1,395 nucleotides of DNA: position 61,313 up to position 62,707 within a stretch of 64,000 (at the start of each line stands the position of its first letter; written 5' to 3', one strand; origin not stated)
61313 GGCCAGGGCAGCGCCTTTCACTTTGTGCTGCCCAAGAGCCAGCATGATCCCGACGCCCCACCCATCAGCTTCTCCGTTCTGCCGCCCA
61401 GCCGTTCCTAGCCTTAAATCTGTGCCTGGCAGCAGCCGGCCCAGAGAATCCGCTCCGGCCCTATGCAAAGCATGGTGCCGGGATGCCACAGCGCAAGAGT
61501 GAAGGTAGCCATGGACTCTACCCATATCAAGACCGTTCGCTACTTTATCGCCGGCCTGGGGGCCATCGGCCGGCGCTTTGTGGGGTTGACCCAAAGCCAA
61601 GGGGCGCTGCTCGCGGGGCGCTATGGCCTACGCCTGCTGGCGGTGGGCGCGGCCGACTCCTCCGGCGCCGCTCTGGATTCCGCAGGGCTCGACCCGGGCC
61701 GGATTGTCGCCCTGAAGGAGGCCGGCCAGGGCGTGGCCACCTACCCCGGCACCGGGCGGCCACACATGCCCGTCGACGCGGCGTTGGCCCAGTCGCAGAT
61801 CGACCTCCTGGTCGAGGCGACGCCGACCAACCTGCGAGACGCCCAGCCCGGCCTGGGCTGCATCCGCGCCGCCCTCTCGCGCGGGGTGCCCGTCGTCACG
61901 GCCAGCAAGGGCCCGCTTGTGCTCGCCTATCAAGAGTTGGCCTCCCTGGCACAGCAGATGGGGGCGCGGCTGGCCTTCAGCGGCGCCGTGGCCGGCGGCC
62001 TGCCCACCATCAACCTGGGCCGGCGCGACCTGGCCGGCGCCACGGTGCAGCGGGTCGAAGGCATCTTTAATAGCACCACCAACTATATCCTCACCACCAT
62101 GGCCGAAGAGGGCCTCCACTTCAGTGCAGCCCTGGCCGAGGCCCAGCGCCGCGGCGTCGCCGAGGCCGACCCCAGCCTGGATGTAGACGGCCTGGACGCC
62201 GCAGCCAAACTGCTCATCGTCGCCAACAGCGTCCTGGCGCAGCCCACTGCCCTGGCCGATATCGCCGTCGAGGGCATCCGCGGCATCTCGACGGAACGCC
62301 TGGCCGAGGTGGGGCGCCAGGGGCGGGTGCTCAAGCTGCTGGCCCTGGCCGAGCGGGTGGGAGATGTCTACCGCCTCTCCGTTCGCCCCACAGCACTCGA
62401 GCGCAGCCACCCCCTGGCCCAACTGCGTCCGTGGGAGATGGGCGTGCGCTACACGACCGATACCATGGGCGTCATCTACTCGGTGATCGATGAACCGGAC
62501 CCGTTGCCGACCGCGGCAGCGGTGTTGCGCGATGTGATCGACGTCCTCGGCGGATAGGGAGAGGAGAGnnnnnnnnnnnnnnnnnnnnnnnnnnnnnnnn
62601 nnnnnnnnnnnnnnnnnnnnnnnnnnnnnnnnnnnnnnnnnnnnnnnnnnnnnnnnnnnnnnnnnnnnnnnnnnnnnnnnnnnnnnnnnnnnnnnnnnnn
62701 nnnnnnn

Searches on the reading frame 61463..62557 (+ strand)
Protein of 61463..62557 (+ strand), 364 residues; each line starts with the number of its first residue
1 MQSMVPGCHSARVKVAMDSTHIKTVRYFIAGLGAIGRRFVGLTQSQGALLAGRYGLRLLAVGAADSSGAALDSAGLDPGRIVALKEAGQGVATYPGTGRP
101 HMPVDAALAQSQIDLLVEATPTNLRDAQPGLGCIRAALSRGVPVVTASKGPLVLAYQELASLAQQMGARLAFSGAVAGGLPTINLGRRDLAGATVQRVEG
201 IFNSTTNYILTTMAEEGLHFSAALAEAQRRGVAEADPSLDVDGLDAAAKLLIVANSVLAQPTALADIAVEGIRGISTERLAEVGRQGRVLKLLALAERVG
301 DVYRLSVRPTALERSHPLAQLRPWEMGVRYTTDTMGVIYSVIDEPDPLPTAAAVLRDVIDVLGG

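Call 26: search_protein_families(library=pfam, proteins=[window:61463-62557:+], max_evalue=0.001)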
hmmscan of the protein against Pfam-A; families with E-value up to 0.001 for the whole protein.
window:61463-62557:+ (364 aa): 2 families
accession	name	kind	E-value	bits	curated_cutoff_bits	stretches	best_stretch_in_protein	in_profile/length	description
PF00742.24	Homoserine_dh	-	2.1e-49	168.1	22.9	1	181-359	1-173/173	Homoserine dehydrogenase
PF03447.22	NAD_binding_3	-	2.3e-07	32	24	1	31-172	1-115/116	Homoserine dehydrogenase, NAD binding domain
